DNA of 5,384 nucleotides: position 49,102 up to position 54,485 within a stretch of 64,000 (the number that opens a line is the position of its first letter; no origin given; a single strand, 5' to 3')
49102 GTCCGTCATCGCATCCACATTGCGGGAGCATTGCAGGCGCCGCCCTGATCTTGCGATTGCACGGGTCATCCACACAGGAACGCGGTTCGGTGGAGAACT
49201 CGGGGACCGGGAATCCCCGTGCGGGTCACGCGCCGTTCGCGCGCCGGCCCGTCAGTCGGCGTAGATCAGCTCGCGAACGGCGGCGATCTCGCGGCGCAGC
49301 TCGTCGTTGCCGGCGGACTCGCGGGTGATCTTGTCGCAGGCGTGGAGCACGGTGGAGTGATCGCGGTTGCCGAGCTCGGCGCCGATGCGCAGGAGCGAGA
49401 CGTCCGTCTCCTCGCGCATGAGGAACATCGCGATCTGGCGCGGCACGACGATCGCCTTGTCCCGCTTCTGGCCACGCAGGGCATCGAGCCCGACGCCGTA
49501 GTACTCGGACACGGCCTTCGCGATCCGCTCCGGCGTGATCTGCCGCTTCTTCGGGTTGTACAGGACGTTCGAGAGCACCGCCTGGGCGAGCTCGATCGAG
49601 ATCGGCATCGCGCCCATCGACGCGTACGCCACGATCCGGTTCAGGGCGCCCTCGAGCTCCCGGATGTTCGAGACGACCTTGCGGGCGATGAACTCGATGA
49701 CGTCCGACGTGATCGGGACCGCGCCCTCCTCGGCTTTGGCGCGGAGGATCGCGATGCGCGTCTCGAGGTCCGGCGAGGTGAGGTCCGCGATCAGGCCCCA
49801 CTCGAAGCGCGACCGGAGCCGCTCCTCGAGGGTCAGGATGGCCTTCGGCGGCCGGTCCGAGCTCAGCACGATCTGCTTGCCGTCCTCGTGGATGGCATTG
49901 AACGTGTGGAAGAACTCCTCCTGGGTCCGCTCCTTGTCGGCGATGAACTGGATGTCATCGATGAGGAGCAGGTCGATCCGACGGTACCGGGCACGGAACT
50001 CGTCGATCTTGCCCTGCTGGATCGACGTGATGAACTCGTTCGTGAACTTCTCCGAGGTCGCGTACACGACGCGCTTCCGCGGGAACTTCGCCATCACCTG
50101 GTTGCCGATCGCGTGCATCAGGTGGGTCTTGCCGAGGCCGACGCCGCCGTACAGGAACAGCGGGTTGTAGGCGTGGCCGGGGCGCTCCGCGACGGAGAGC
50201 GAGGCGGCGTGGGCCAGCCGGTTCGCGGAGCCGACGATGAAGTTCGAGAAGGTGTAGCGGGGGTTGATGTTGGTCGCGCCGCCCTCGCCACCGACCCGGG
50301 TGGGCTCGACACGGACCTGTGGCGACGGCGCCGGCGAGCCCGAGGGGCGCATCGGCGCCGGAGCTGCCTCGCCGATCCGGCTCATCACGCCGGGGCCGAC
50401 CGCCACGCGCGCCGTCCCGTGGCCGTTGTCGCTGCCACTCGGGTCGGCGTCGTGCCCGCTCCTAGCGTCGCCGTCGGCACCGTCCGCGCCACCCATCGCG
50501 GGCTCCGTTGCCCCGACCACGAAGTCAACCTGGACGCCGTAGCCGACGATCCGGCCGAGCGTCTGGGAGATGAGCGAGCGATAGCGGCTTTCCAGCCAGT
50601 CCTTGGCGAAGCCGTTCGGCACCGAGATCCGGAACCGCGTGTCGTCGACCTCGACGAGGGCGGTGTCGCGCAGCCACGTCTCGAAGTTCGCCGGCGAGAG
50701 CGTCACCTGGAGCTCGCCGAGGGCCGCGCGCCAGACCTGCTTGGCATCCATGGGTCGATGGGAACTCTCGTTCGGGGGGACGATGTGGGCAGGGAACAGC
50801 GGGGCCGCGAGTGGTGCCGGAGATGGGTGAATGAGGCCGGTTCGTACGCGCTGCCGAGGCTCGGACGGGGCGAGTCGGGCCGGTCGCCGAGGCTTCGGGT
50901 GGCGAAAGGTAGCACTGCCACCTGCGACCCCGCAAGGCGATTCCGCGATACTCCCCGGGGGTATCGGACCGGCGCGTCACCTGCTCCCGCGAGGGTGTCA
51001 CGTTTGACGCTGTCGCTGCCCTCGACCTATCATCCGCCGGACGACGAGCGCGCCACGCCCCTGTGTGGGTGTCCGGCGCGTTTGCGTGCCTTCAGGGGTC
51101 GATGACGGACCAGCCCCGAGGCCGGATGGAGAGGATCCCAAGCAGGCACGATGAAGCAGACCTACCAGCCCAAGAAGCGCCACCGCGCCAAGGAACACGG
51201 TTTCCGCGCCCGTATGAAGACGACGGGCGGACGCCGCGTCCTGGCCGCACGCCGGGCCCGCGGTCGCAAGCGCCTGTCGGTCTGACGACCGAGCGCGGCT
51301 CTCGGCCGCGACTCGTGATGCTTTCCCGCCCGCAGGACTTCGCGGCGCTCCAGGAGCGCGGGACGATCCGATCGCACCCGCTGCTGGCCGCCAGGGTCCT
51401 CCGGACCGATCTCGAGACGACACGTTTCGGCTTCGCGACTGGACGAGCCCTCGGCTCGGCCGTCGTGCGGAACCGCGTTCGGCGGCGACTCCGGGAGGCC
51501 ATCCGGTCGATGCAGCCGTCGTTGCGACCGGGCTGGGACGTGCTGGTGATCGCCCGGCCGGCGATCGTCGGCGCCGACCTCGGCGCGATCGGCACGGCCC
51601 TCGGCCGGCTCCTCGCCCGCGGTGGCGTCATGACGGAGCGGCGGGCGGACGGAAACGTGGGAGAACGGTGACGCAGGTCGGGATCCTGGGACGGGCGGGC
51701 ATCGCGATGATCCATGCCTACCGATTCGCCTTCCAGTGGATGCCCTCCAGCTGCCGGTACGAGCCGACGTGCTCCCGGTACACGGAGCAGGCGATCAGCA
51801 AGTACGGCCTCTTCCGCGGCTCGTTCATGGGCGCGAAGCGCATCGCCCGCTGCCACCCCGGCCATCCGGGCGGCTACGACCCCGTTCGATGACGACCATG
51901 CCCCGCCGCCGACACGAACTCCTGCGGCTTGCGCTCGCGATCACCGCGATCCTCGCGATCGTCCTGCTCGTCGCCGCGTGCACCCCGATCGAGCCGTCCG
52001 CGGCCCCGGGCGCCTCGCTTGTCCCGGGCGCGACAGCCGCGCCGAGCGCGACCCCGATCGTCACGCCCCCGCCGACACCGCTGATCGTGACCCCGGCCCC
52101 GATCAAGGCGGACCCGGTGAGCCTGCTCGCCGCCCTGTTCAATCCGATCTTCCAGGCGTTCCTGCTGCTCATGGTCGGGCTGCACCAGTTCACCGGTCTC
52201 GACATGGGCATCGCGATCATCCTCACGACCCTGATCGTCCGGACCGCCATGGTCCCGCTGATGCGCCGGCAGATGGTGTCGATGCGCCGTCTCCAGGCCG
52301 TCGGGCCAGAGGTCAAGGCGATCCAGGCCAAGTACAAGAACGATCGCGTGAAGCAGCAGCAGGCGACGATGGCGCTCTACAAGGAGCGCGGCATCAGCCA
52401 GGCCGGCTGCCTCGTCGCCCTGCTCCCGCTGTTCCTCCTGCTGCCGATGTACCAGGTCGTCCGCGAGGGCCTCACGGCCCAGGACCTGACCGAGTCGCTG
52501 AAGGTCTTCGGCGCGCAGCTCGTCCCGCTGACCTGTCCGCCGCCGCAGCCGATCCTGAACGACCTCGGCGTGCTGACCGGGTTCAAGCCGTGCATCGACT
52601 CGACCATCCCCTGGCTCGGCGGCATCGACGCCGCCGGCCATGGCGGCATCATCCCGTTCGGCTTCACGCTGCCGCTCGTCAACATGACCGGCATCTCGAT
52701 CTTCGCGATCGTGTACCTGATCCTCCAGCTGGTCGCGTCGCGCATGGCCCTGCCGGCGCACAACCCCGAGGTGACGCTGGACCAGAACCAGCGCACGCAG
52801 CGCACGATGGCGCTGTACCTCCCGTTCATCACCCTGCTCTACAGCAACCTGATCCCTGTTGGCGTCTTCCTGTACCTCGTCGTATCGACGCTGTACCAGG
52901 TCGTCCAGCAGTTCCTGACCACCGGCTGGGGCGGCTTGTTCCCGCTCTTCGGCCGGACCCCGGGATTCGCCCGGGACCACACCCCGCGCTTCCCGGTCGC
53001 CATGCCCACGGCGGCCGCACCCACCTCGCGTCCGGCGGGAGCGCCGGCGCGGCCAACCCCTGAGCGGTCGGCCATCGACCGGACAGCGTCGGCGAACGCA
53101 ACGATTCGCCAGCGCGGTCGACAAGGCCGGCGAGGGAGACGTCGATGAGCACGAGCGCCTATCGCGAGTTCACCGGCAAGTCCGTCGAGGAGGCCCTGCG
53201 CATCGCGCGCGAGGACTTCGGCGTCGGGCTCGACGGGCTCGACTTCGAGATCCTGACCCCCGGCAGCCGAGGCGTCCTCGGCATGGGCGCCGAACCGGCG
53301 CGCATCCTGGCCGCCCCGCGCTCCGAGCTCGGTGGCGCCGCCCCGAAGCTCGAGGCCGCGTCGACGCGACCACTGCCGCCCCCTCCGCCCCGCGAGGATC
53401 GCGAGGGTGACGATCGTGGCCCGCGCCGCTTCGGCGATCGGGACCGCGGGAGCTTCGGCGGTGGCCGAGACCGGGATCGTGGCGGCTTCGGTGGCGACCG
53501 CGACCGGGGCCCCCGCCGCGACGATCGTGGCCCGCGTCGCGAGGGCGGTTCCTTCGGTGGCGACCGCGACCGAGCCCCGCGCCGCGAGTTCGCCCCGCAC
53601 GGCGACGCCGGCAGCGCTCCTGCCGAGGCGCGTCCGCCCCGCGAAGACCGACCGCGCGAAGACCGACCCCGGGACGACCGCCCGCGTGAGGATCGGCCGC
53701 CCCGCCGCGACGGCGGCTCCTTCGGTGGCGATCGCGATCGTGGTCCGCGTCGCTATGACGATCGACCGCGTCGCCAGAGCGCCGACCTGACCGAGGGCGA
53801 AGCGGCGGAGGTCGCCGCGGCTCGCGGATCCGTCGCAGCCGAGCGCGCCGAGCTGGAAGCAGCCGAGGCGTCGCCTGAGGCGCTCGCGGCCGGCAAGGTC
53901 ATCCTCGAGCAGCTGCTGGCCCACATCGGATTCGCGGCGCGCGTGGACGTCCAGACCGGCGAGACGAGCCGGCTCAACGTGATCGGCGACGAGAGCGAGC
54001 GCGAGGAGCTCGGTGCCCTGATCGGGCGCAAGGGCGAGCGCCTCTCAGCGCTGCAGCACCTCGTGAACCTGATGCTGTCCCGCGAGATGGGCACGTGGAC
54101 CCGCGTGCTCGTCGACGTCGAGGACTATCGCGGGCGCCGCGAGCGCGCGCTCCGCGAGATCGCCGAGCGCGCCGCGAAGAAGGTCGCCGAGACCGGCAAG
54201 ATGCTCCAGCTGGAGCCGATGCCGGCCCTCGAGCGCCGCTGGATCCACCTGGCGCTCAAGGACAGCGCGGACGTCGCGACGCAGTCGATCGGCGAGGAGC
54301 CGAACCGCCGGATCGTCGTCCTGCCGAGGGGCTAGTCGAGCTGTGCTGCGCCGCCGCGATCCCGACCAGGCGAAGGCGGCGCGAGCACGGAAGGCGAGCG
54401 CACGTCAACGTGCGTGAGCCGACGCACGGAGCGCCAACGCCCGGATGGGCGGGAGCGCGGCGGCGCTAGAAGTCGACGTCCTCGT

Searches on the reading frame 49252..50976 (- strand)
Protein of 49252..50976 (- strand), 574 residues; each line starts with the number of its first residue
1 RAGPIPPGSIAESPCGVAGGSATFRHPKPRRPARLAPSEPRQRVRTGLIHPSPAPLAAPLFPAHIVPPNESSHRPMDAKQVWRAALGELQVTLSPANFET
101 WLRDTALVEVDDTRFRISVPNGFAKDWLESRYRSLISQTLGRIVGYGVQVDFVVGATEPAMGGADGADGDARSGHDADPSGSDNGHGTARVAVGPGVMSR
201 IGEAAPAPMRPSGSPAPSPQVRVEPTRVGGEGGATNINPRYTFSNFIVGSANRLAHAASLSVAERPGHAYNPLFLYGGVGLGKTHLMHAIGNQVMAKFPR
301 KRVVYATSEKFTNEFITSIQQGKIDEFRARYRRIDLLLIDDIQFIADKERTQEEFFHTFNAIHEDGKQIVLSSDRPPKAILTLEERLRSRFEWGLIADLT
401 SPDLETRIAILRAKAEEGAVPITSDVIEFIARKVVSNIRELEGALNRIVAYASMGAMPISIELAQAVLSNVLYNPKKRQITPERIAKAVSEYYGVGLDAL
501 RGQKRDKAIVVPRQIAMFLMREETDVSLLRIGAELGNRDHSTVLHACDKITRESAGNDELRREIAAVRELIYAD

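Call 65: search_protein_families(library=pfam, proteins=[window:49252-50976:-], max_evalue=0.0001)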
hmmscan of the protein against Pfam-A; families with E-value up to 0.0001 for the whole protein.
window:49252-50976:- (574 aa): 5 families
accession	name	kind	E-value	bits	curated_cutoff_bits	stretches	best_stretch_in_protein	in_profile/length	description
PF00308.24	Bac_DnaA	-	1e-74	250.6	23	1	238-397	2-161/162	Bacterial DnaA ATPAse domain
PF08299.17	Bac_DnaA_C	-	4.4e-26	91.1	31.5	1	482-550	1-69/69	Bacterial dnaA protein helix-turn-helix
PF11638.13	DnaA_N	-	5.2e-15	55.4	24.6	1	80-139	2-62/65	DnaA N-terminal domain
PF01695.23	IstB_IS21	-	9.6e-10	38.8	24.1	1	272-375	94-194/238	IstB-like ATP binding protein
PF00004.35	AAA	-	6.3e-05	23.9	21.2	0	274-390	2-126/131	ATPase family associated with various cellular activities (AAA)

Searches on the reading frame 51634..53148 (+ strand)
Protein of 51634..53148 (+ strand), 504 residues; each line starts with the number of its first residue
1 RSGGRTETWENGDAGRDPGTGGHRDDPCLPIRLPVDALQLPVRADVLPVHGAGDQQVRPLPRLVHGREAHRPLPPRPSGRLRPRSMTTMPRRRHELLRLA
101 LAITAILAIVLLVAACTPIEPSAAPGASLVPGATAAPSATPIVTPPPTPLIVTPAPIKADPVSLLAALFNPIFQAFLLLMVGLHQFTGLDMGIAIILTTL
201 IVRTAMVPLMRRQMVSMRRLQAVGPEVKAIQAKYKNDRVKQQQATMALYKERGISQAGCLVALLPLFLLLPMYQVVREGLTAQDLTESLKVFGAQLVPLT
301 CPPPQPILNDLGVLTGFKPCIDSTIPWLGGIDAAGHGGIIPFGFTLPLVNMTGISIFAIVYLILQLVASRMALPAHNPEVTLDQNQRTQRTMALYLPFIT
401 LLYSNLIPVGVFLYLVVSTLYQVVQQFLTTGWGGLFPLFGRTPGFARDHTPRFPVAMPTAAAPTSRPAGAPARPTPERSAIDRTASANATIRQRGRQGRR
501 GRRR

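Call 65: search_protein_families(library=pfam, proteins=[window:51634-53148:+], max_evalue=0.0001)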
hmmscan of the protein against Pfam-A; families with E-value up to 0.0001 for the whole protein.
window:51634-53148:+ (504 aa): 1 family
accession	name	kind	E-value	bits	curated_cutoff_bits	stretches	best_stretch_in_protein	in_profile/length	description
PF02096.25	60KD_IMP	-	2.2e-35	122.5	35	1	191-429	1-161/163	60Kd inner membrane protein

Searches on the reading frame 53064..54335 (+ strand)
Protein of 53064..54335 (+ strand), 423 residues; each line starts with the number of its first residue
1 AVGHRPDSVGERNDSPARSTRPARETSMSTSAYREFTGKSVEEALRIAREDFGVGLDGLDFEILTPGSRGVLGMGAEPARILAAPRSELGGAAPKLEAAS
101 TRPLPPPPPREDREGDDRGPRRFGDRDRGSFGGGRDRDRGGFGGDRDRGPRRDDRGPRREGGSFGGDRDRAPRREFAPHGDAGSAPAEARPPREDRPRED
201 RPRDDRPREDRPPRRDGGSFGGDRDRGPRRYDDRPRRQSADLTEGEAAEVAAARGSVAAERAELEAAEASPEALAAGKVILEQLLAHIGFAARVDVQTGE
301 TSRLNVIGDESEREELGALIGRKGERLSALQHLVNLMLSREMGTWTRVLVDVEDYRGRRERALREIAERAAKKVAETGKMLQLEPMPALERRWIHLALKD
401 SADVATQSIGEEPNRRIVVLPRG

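Call 65: search_protein_families(library=pfam, proteins=[window:53064-54335:+], max_evalue=0.0001)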
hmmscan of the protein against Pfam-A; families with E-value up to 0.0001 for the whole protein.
window:53064-54335:+ (423 aa): 3 families
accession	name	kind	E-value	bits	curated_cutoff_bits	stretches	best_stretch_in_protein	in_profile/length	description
PF01424.28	R3H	-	2e-18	66.6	26.8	1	362-420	2-59/60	R3H domain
PF14804.11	Jag_N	-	3.3e-11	43.9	25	1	36-83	1-48/50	Jag N-terminus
PF13083.13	KH_KhpA-B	-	1.2e-08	35.1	32.1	1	281-341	4-65/73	KhpA/KhpB, KH domain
